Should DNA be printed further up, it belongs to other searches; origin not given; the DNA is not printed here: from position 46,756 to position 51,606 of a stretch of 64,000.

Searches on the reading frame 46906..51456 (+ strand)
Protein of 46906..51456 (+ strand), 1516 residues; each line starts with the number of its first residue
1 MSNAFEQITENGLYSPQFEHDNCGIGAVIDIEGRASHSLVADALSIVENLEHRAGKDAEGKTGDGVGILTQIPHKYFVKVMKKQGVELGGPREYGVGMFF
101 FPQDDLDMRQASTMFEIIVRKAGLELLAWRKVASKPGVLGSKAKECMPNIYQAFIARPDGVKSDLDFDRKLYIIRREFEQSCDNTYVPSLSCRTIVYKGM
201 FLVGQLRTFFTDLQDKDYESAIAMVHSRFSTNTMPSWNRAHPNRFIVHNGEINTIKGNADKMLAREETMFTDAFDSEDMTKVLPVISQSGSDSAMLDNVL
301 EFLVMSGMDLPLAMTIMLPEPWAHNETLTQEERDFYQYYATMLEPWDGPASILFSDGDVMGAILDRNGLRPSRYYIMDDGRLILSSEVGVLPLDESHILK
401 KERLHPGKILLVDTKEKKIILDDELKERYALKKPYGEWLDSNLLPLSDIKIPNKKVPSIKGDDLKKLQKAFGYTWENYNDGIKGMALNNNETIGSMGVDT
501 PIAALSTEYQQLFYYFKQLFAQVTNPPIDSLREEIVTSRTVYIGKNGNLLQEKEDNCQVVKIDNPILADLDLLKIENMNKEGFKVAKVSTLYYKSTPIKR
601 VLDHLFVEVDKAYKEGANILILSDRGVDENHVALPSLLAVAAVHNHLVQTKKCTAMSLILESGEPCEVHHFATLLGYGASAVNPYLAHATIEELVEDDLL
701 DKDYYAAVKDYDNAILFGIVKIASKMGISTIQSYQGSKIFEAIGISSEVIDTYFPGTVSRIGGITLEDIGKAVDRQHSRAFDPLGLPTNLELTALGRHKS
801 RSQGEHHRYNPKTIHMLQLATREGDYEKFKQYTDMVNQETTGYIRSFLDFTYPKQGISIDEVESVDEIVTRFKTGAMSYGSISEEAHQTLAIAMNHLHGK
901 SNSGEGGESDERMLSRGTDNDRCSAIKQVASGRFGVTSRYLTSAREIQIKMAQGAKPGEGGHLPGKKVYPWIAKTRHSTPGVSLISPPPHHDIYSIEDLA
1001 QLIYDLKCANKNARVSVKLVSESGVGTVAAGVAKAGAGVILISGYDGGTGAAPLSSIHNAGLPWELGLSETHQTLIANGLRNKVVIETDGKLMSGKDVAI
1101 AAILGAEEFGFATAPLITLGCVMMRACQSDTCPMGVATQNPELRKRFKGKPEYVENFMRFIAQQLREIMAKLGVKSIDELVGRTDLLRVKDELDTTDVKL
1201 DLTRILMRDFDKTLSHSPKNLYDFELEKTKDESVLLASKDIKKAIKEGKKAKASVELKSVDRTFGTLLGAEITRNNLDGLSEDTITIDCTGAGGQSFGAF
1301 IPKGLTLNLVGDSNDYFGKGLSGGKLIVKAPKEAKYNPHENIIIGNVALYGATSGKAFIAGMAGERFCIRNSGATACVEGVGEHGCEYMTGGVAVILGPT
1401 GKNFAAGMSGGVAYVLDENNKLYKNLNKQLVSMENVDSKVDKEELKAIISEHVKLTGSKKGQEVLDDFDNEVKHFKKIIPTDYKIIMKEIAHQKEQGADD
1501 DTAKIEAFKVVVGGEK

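Call 20: search_protein_families(library=pfam, proteins=[window:46906-51456:+])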
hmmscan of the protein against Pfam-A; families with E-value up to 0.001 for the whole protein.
window:46906-51456:+ (1516 aa): 4 families
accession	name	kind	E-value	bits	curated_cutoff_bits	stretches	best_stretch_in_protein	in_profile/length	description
PF00310.26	GATase_2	-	5.3e-166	553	19.9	1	23-438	1-420/420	Glutamine amidotransferases class-II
PF01645.23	Glu_synthase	-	5.9e-148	493.4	20.4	1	807-1174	1-368/369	Conserved region in glutamate synthase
PF04898.20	Glu_syn_central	-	3.7e-110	368.1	22.8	1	467-746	2-277/277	Glutamate synthase central domain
PF01493.24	GXGXG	-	3.4e-79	265.2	32.5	1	1256-1441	2-188/190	GXGXG motif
